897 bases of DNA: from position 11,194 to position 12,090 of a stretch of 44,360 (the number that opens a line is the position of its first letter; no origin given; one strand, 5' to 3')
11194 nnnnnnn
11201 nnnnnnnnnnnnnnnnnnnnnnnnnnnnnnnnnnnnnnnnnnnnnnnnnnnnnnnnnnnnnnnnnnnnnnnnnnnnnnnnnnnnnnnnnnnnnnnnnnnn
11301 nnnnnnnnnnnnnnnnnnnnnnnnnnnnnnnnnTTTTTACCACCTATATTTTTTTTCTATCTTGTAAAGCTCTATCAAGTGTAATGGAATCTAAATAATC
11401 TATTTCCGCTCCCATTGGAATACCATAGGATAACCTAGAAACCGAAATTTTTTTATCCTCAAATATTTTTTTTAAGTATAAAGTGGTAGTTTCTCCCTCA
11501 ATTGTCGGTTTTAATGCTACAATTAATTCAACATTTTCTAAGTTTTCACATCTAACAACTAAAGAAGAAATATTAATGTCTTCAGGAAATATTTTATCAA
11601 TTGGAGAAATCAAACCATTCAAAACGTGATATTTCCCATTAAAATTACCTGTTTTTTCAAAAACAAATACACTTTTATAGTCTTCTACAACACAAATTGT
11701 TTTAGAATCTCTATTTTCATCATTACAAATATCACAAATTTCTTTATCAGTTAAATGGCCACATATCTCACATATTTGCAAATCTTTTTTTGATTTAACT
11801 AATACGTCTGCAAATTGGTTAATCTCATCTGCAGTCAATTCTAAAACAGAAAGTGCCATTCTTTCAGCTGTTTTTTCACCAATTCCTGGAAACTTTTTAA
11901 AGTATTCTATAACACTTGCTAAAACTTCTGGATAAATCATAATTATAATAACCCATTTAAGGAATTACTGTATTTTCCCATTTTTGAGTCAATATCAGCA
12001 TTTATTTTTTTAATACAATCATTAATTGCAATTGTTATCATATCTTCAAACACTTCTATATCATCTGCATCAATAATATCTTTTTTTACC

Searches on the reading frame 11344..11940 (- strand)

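Call 17: search_protein_families(library=pfam, proteins=[window:11344-11940:-], max_evalue=0.00001)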
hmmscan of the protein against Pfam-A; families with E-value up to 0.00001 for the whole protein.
window:11344-11940:- (198 aa): 4 families
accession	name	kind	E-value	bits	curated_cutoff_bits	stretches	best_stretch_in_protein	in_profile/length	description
PF13662.12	Toprim_4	-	9.2e-21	74.3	25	1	81-170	2-84/85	Toprim domain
PF21175.2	RecR_C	-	8.3e-11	41.5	22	1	173-196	1-24/24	RecR, C-terminal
PF21176.3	RecR_HhH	-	2.1e-10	40.7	27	1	9-49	3-43/45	RecR, helix-hairpin-helix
PF02132.21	RecR_ZnF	-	1.4e-06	28.3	22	1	55-74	2-21/21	RecR, Cys4-zinc finger domain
